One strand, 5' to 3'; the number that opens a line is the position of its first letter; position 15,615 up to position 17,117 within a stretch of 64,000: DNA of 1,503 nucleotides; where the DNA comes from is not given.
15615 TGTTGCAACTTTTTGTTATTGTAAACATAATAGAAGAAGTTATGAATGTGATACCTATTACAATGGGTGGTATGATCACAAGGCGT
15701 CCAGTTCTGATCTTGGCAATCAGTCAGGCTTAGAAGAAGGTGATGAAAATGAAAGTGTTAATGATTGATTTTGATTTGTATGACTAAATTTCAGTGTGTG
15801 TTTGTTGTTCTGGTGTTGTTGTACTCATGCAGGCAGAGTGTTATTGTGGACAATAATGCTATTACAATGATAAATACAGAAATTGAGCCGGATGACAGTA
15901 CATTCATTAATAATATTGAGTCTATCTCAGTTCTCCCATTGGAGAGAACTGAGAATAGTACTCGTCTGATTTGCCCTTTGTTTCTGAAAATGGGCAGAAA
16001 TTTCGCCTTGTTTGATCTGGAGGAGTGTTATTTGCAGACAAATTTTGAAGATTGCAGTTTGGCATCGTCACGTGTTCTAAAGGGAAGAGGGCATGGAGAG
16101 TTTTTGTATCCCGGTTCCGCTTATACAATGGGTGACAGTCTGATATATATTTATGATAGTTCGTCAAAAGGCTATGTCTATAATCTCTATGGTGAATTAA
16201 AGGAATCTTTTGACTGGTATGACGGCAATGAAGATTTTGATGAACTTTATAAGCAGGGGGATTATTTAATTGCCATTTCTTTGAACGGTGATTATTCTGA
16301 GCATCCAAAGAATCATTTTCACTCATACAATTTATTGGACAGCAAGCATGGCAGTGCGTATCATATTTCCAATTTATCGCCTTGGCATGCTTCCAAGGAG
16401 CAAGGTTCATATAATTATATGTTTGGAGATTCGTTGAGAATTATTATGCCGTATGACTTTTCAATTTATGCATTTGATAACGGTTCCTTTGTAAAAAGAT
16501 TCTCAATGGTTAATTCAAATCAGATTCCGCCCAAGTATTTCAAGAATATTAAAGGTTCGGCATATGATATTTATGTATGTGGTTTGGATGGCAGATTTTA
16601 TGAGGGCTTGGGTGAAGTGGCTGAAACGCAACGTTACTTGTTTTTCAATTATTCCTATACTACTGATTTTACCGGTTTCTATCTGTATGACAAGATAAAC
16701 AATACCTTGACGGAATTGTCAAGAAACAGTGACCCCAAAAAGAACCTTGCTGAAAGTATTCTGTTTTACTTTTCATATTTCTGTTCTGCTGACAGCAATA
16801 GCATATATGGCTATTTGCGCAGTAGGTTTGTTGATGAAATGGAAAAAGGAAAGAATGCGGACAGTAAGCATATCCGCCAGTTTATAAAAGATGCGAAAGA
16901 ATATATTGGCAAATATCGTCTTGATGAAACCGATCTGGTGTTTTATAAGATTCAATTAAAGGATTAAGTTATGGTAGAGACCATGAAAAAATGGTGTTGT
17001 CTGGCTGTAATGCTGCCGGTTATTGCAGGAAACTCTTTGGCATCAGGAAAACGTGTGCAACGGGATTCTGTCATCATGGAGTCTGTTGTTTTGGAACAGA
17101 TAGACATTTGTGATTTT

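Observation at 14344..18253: Lower-GC four-gene accessory cassette inserted between the purine permease and metH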

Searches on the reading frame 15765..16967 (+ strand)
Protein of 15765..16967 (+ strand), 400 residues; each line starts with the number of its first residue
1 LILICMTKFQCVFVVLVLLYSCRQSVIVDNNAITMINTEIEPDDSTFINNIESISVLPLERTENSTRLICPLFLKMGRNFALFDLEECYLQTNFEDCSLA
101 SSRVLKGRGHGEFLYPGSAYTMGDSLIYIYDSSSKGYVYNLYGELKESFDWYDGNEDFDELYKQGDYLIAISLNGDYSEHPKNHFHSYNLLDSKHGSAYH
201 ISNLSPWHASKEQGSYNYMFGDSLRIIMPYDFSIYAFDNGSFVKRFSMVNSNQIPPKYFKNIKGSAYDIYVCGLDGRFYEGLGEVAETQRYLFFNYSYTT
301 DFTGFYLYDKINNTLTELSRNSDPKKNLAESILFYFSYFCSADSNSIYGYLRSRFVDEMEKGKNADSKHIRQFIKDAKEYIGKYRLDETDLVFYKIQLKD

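Call 3: search_protein_families(library=pfam, proteins=[window:15765-16967:+], max_evalue=0.1)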
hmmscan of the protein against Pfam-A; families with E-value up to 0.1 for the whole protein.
window:15765-16967:+ (400 aa): 2 families
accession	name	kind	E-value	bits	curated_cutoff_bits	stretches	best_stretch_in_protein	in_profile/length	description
PF13233.12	Complex1_LYR_2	-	0.022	15.9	22.3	1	345-380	17-53/80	Complex1_LYR-like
PF05347.21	Complex1_LYR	-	0.081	13.3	24.8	0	347-381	22-57/59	Complex 1 protein (LYR family)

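Call 4: search_protein_families(library=ncbifam, proteins=[window:15765-16967:+], max_evalue=0.1)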
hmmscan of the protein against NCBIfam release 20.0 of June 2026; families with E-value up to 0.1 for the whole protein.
window:15765-16967:+ (400 aa): 1 family
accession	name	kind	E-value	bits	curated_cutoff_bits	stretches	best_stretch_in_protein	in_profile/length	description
NF007555.1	PRK10175.1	equivalog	0.08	13.2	123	0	97-125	16-44/75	YceK/YidQ family lipoprotein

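Call 5: find_homologous_proteins(query=window:15765-16967:+, max_evalue=0.001)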
Query window:15765-16967:+ (400 aa): 1 proteins with E <= 0.001 among 1934 candidates.
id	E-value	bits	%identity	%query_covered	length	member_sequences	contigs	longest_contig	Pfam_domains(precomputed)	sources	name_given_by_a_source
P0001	1.1e-265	899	100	99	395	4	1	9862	-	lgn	-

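Call 7: find_encoding_contigs(protein=P0001, flank=10000, max_places=10)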
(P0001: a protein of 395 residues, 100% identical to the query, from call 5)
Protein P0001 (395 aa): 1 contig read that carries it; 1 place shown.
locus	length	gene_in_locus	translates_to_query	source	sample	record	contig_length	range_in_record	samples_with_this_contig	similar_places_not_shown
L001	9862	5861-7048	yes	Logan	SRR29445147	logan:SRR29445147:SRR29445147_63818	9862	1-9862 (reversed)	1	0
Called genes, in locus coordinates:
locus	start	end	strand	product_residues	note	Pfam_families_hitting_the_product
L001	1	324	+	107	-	?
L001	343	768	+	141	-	PF19571:ACT_8, PF01842:ACT (faint), PF22629:ACT_AHAS_ss (faint)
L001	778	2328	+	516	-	PF00474:SSF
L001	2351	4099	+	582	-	PF13287:Fn3_assoc (weak), PF13290:CHB_HEX_C_1, PF08757:CotH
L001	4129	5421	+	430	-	PF00860:Xan_ur_permease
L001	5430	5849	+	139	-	-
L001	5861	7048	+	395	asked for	-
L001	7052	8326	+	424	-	-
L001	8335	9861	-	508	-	?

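Call 8: search_solved_structures(query=window:15780-16964:+, max_evalue=10)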
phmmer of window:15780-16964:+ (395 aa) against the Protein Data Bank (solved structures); distinct sequences matched with E-value up to 10: 0.

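Call 32: search_protein_representatives(protein=window:15780-16964:+)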
Query: 395 residues. Proteins with E-value up to 0.001 (for the whole library): 22; up to 1e-10: 7; up to 1e-30: 1. The best 22 are listed.
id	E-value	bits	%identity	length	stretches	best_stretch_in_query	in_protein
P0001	3.2e-266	898.9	100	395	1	1-395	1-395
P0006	5.7e-17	78.3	29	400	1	31-330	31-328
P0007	9.1e-17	77.6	31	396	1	34-311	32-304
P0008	6.2e-14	68.3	27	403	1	8-394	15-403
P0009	7.8e-14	67.9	23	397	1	4-394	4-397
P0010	4.1e-13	65.6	28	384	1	10-394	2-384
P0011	1.5e-11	60.4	26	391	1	35-393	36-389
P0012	7.7e-10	54.8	27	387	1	7-394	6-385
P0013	6.0e-09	51.9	24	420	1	8-393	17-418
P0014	5.9e-08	48.6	24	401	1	3-392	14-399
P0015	6.6e-08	48.4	23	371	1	24-393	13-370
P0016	9.9e-08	47.8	26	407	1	41-393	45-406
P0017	1.0e-07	47.8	26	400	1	9-394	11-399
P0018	1.1e-05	41.2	22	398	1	7-392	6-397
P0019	3.1e-05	39.6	25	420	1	76-394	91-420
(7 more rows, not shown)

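Call 34: search_protein_families(library=pfam, alignment_id=A2, max_evalue=0.01)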
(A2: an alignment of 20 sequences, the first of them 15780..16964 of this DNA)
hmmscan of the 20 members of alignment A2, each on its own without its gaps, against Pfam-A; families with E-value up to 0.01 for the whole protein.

A. member 1, window:15780-16964:+ (395 aa): 0 families

B. families by the number of members that match (of 20 scanned): 4 families
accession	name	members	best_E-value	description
PF17170.10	DUF5128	16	4.6e-37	6-bladed beta-propeller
PF15869.11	TolB_like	2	0.00079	TolB-like 6-blade propeller-like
PF16288.11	DUF4934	1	3.7e-05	Domain of unknown function (DUF4934)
PF16287.11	DUF4933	1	0.0085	Domain of unknown function (DUF4933)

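Call 35: search_protein_families(library=ncbifam, alignment_id=A2, max_evalue=0.01)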
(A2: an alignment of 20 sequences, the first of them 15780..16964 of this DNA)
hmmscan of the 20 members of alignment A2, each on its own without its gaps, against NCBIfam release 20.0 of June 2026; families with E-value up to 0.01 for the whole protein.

A. member 1, window:15780-16964:+ (395 aa): 0 families

B. families by the number of members that match (of 20 scanned): 2 families
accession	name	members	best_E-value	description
NF035926.1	scyF_NHL_VPEP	1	0.0021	scytonemin biosynthesis PEP-CTERM protein ScyF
NF050142.1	PG1828_fam_lipo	1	0.0062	PG1828 family lipoprotein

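Call 36: predict_structure(protein=window:15780-16964:+)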
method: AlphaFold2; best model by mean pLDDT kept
length: 395 residues; sequences in the alignment: 1
mean_pLDDT: 38.4   pTM: 0.28
mean pLDDT of the five models: 38.4, 31.4, 30.9, 29.0, 27.3
residues with pLDDT >= 90: 0; 70-90: 0; 50-70: 21; < 50: 374
segments of 3 or more residues with pLDDT < 50: 1-130, 132-140, 147-227, 233-237, 243-263, 267-354, 356-362, 364-369, 371-373, 375-395
pLDDT, mean of each block of 10 residues (from residue 1): 30 27 28 33 40 40 42 41 31 29 27 31 47 48 47 41 40 34 36 32 29 33 45 50 47 44 47 40 33 30 37 43 40 37 41 46 47 46 39 38
secondary structure, 60 per line:
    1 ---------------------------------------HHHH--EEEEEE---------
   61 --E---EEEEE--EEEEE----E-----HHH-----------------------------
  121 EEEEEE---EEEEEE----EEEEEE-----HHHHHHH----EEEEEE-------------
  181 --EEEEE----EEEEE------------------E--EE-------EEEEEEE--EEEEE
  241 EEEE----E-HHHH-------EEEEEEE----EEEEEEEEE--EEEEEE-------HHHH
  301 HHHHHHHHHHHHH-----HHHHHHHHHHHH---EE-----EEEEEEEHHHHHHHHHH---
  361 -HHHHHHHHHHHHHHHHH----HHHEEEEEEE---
elements in order: H40-43 E46-51 E67-71 E74-78 E121-126 E130-135 E140-145 H151-157 E162-167 E183-187 E192-196 E227-233 E236-244 H251-254 E262-268 E273-281 E284-289 H297-313 H319-330 E341-347 H348-357 H362-378 E386-392

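Call 37: find_encoding_contigs(protein=P0006, flank=6000, max_places=3)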
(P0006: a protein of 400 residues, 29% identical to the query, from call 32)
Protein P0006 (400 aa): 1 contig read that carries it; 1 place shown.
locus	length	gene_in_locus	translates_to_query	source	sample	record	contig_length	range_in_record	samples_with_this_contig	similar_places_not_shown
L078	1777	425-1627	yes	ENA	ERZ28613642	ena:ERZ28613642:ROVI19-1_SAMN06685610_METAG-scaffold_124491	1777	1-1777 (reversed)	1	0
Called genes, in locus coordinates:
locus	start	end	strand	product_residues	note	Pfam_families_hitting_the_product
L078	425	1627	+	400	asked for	PF17170:DUF5128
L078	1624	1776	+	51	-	?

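Call 43: find_related_loci(query=A4, collection=metagenome_contigs, flank=8000)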
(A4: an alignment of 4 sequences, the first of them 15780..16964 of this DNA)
Query A4 (395 aa) in metagenome_contigs; peptide patterns used: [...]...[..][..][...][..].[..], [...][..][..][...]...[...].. (x = any residue, [..] = any of these).
531 stretches matched a pattern, but none encodes a relative of the query by tblastn (E <= 1e-3).

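Call 44: find_encoding_contigs(protein=P0010, flank=6000, max_places=3)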
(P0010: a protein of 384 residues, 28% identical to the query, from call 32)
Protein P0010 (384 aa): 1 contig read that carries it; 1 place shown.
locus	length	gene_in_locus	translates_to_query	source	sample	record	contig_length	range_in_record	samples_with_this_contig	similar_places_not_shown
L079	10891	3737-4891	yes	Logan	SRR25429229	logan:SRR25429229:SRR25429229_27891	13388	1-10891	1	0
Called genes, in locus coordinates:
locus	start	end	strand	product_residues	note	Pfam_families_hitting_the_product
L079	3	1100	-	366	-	?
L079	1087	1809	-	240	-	PF04973:NMN_transporter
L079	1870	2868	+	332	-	PF01032:FecCD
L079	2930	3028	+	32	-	-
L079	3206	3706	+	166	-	-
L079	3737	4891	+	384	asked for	PF17170:DUF5128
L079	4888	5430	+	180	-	-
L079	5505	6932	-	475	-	PF02554:CstA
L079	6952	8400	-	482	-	PF02554:CstA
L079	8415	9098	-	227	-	PF02965:Met_synt_B12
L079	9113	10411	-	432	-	PF14821:Thr_synth_N, PF00291:PALP, PF24857:THR4_C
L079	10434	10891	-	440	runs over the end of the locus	PF01676:Metalloenzyme, PF10143:PhosphMutase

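Call 45: find_encoding_contigs(protein=P0011, flank=6000, max_places=3)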
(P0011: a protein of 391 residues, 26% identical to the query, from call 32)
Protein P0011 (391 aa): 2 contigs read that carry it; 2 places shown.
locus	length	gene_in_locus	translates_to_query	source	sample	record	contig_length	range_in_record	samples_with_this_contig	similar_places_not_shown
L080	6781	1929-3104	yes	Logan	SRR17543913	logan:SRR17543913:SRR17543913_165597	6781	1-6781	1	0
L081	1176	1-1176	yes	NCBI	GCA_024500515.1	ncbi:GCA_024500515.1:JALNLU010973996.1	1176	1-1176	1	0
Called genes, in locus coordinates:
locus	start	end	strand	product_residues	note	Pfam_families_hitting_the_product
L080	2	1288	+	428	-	?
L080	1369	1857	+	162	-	-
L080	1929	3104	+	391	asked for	PF17170:DUF5128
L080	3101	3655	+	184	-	-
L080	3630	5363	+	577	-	PF04932:Wzy_C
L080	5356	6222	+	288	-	PF10502:Peptidase_S26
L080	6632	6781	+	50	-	?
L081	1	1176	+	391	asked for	PF17170:DUF5128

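Call 46: find_encoding_contigs(protein=P0008, flank=6000, max_places=3)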
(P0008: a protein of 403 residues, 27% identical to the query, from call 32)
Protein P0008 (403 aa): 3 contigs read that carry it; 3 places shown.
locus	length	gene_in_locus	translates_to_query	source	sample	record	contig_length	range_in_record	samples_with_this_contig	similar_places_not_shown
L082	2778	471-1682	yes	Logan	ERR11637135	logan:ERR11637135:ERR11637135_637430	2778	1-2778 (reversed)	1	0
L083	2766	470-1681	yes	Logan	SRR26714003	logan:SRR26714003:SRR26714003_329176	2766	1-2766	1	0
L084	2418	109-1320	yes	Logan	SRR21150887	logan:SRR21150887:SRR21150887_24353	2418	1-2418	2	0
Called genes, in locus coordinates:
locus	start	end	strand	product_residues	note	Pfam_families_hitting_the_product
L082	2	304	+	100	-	?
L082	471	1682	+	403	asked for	PF17170:DUF5128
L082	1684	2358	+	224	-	-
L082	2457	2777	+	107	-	?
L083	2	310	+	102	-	?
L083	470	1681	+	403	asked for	PF17170:DUF5128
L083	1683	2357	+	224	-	-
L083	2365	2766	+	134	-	?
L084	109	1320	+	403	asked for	PF17170:DUF5128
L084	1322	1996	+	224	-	-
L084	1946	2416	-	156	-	?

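Call 48: search_protein_families(library=pfam, proteins=[L079:3206-3706:+, L080:1369-1857:+, L082:2-304:+, L079:4888-5430:+, L080:3101-3655:+, L082:1684-2358:+, L083:2365-2766:+, L080:3630-5363:+, L080:5356-6222:+], max_evalue=1)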
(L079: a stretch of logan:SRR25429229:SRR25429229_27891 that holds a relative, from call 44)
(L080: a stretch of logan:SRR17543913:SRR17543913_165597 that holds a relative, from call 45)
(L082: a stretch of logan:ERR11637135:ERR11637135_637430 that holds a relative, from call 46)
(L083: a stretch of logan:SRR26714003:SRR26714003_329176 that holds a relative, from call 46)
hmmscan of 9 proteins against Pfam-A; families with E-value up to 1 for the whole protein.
L079:3206-3706:+ (166 aa): 1 family
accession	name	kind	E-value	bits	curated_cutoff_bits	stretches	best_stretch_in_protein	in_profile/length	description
PF14055.11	NVEALA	-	0.0027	17.8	27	1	19-63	3-45/62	NVEALA protein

L080:1369-1857:+ (162 aa): 1 family
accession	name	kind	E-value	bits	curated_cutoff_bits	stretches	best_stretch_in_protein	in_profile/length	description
PF14055.11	NVEALA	-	0.0053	16.9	27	1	15-53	5-43/62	NVEALA protein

L082:2-304:+ (100 aa): 0 families

L079:4888-5430:+ (180 aa): 0 families

L080:3101-3655:+ (184 aa): 0 families

L082:1684-2358:+ (224 aa): 1 family
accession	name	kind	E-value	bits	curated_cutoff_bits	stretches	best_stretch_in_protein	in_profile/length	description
PF03112.19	DUF244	-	0.042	14.2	22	1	79-169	54-143/161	Uncharacterized protein family (ORF7) DUF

L083:2365-2766:+ (134 aa): 1 family
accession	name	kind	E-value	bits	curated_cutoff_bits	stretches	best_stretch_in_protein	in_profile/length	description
PF16492.10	Cadherin_C_2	-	0.085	14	31.5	1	11-39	16-44/85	Cadherin cytoplasmic C-terminal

L080:3630-5363:+ (577 aa): 5 families
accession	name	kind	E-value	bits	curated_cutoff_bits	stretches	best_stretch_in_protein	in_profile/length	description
PF04932.20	Wzy_C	-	1.8e-09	38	31.7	1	173-325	1-149/149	O-Antigen ligase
PF07719.23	TPR_2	-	0.00079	19.8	27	1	485-515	3-33/34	Tetratricopeptide repeat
PF13181.12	TPR_8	-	0.0072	16.9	25.7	0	486-512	4-30/34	Tetratricopeptide repeat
PF09858.14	DUF2085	-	0.034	15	25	1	73-139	21-83/90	Predicted membrane protein (DUF2085)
PF13424.12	TPR_12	-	0.13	12.9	30.1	0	489-513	9-33/77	Tetratricopeptide repeat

L080:5356-6222:+ (288 aa): 1 family
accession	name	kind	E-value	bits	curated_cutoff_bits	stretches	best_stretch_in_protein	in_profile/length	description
PF10502.14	Peptidase_S26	-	1.7e-26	93.6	22.9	1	30-271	5-162/168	Signal peptidase, peptidase S26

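Call 49: search_protein_families(library=ncbifam, proteins=[L079:3206-3706:+, L080:1369-1857:+, L082:2-304:+, L079:4888-5430:+, L080:3101-3655:+, L082:1684-2358:+, L083:2365-2766:+, L080:3630-5363:+, L080:5356-6222:+], max_evalue=1)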
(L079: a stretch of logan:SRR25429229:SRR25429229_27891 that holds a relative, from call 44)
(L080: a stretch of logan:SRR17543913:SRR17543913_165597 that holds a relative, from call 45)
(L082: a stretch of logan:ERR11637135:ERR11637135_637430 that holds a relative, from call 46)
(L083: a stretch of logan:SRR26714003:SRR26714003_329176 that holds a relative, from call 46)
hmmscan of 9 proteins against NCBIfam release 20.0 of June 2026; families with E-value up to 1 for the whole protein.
L079:3206-3706:+ (166 aa): 0 families

L080:1369-1857:+ (162 aa): 1 family
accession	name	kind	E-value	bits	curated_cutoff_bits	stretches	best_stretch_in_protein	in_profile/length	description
TIGR02209.1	ftsL_broad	equivalog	0.0034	17.3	42.45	1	13-90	1-79/85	cell division protein FtsL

L082:2-304:+ (100 aa): 0 families

L079:4888-5430:+ (180 aa): 1 family
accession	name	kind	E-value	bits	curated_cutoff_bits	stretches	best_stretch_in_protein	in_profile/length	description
NF007161.0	PRK09599.1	subfamily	0.0063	15.8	271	1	98-138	62-102/302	NADP-dependent phosphogluconate dehydrogenase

L080:3101-3655:+ (184 aa): 1 family
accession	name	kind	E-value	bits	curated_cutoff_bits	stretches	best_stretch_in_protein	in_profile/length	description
NF041202.1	StoA_CxxC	exception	0.083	12.8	210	1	58-156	53-144/163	endospore biogenesis thiol-disulfide oxidoreductase StoA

L082:1684-2358:+ (224 aa): 0 families

L083:2365-2766:+ (134 aa): 0 families

L080:3630-5363:+ (577 aa): 0 families

L080:5356-6222:+ (288 aa): 6 families
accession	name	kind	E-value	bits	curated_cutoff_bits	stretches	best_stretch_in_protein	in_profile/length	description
TIGR02227.1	sigpep_I_bact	equivalog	3.2e-22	79.1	47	1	32-272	4-154/162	signal peptidase I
NF008114.0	PRK10861.1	equivalog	4.3e-15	55.8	277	2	35-142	69-156/324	signal peptidase I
TIGR02754.1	sod_Ni_protease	equivalog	1.2e-05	25.7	63.25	1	245-272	61-88/90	nickel-type superoxide dismutase maturation protease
TIGR02771.1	TraF_Ti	equivalog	1.5e-05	24.6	100.25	1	237-272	131-165/171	conjugative transfer signal peptidase TraF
NF010459.0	PRK13884.1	subfamily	0.0061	16.1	156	1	230-272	129-172/178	conjugal transfer peptidase TraF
NF010412.0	PRK13838.1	subfamily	0.059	12.8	186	1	252-271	149-168/177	conjugal transfer pilin processing protease TraF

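Call 53: search_solved_structures(query=A2, max_evalue=10, show_alignments=1)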
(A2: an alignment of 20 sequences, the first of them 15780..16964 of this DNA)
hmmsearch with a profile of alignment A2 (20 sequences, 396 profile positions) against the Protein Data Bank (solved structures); distinct sequences matched with E-value up to 10: 15.
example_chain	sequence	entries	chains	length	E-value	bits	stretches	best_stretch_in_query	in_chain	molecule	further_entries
4raa_A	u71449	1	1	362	1.9e-21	79.8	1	27-313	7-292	Putative exported protein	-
7b96_A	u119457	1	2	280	1.1e-08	37.7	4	69-143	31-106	Isoform 2 of Tripartite motif-containing protein 2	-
6d69_A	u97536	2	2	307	1.1e-08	37.7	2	73-153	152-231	NHL Repeat Region of D. melanogaster Thin | Thin, isoform D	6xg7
7b2r_A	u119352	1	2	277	1.1e-08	37.7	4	69-143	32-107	Tripartite motif-containing protein 2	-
7qrv_A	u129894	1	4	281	1.2e-08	37.6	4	69-143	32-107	Tripartite motif-containing protein 2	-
7qrw_A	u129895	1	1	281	2.6e-08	36.5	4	70-148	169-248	Isoform 4 of Tripartite motif-containing protein 3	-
6fpt_A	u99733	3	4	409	0.014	17.6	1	59-144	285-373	E3 ubiquitin-protein ligase TRIM71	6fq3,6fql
4zlr_A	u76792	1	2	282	0.019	17.2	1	118-189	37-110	Brain tumor protein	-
1q7f_A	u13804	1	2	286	0.02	17.1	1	118-189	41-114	brain tumor CG10719-PA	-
5ex7_A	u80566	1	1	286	0.02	17.1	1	118-189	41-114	Brain tumor protein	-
7qrx_A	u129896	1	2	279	0.06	15.5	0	59-143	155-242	E3 ubiquitin-protein ligase TRIM71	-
9jur_A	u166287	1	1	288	0.068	15.3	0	59-143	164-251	E3 ubiquitin-protein ligase TRIM71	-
8j72_A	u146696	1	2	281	0.1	14.8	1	59-143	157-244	E3 ubiquitin-protein ligase TRIM71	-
5e64_A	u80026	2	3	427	0.1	14.7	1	183-264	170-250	Hemagglutinin-esterase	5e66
5e5w_A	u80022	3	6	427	0.11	14.7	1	183-264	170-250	Hemagglutinin-esterase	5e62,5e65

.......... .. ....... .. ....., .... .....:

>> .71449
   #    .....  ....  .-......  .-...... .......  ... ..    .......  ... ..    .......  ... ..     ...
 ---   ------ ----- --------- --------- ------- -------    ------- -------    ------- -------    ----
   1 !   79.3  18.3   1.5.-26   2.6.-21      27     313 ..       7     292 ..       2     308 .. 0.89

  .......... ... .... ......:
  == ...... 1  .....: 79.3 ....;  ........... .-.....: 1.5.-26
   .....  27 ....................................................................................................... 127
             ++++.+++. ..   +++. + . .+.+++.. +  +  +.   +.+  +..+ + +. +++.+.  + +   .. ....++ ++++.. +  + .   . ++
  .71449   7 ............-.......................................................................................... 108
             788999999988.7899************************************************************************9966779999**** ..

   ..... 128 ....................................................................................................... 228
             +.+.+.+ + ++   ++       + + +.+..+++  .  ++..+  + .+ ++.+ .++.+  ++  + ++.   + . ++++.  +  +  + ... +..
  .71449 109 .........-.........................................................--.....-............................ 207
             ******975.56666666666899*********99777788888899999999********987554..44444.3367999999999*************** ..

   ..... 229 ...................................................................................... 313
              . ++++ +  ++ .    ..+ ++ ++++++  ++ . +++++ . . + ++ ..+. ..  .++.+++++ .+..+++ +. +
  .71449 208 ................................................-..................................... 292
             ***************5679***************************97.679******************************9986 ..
